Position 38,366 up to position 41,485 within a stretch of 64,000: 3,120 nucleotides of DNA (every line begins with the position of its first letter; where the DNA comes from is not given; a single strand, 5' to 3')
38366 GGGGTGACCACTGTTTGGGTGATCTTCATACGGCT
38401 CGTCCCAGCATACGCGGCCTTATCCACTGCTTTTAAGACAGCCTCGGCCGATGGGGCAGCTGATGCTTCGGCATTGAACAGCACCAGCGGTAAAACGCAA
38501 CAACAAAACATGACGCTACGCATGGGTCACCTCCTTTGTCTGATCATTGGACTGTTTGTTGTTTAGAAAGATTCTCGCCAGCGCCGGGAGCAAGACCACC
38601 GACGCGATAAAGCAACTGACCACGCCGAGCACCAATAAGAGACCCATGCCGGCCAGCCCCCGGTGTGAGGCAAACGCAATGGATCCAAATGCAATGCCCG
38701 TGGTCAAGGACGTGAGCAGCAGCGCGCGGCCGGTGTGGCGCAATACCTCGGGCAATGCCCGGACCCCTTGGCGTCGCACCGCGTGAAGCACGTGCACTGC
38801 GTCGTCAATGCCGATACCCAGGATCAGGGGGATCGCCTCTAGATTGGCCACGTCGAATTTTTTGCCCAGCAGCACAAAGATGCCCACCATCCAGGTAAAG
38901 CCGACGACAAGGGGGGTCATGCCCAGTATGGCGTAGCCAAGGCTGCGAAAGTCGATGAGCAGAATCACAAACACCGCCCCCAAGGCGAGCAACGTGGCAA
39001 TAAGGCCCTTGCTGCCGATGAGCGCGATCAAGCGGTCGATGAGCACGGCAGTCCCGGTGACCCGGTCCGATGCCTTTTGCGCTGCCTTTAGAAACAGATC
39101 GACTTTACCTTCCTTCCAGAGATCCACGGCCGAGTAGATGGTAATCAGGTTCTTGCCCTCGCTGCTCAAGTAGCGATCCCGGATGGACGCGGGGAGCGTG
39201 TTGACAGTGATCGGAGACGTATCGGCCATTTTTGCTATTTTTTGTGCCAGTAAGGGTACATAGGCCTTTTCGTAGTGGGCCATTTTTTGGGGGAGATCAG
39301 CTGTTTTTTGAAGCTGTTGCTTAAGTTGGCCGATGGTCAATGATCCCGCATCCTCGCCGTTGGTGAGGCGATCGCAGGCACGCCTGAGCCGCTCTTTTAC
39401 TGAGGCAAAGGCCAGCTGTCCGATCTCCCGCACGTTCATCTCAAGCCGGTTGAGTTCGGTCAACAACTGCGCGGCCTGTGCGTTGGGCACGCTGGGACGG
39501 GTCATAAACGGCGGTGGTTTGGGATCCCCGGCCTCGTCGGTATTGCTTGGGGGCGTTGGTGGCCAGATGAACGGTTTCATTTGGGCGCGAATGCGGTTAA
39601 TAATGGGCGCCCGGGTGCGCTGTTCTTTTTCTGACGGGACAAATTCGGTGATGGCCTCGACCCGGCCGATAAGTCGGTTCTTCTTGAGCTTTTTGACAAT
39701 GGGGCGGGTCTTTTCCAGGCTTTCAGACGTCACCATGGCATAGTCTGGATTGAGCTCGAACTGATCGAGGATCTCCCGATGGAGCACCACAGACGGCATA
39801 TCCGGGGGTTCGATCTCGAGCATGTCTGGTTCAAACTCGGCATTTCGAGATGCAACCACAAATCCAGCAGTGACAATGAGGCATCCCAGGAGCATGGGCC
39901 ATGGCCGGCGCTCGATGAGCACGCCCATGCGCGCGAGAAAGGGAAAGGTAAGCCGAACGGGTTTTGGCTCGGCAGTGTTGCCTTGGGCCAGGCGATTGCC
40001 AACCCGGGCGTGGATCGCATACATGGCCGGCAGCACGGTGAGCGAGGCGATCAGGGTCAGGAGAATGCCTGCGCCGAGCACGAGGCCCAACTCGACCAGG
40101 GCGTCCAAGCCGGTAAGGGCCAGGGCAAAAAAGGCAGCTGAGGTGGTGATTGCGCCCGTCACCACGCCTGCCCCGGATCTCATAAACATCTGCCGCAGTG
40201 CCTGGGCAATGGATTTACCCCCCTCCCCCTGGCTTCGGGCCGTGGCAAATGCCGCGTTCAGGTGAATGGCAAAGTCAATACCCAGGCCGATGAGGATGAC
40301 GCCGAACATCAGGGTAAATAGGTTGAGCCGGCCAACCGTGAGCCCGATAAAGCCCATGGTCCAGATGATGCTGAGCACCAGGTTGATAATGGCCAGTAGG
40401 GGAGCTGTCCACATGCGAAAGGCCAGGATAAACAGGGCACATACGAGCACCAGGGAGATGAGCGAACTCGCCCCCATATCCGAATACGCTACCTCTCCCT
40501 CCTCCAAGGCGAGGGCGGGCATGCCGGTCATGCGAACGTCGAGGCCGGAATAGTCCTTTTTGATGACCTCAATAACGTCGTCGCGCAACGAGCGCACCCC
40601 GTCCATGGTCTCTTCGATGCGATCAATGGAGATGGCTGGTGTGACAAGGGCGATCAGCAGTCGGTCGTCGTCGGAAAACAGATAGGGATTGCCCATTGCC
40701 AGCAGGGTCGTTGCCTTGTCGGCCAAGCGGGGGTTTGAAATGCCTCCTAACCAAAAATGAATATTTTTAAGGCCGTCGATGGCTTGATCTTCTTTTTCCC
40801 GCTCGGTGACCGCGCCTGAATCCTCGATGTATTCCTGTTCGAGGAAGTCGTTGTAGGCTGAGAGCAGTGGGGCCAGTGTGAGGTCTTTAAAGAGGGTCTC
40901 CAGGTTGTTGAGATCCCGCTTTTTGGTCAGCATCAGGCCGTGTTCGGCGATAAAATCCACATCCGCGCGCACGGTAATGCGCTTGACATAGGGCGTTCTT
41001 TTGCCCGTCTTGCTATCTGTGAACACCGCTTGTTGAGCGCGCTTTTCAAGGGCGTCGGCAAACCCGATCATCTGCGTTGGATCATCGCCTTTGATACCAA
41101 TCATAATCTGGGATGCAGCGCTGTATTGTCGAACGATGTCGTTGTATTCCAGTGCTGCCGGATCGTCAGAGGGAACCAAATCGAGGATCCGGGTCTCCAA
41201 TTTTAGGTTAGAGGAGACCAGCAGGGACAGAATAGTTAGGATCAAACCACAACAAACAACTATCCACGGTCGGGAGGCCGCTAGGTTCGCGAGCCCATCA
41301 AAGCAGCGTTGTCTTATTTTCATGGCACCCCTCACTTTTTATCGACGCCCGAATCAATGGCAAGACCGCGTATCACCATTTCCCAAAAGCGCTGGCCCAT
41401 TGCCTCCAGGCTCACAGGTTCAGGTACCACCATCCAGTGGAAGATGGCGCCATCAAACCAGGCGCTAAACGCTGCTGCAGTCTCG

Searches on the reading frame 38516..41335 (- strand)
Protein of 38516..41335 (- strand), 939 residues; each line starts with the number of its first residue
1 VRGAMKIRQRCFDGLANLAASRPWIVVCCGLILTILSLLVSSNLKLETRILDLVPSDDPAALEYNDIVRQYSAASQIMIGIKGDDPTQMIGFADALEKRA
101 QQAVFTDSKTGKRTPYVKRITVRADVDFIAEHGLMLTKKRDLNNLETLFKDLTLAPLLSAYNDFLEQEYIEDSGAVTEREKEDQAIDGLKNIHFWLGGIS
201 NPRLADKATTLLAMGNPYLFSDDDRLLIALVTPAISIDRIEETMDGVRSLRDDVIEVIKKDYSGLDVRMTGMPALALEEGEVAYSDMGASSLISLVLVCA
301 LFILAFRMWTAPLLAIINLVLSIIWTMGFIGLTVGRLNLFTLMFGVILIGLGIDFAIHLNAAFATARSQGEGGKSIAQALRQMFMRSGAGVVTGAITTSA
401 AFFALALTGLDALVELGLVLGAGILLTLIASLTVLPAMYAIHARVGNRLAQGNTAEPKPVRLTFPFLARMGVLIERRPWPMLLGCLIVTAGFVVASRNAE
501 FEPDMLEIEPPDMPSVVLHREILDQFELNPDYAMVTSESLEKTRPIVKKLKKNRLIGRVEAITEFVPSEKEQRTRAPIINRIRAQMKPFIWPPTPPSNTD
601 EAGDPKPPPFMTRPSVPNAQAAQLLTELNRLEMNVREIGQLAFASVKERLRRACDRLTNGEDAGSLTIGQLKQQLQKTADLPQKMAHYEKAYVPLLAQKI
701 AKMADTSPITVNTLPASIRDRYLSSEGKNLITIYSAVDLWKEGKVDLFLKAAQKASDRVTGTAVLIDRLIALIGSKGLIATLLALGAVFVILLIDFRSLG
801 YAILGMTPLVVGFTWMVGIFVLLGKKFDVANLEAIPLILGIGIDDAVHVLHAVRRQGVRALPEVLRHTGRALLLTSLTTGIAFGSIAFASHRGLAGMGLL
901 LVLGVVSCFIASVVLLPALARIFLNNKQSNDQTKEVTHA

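Call 61: search_protein_families(library=pfam, proteins=[window:38516-41335:-], max_evalue=0.00001)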
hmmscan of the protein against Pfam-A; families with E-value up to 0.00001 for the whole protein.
window:38516-41335:- (939 aa): 3 families
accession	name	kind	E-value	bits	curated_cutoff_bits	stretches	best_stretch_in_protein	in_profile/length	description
PF03176.21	MMPL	-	1.9e-36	126.2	20.5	2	208-480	75-332/333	MMPL family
PF12349.14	Sterol-sensing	-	1.2e-07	32.2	22.3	0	802-919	9-132/153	Sterol-sensing domain of SREBP cleavage-activation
PF02355.23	SecD_SecF_C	-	1.5e-07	31.5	20.5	1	774-920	30-183/189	Protein export membrane protein SecD/SecF, C-terminal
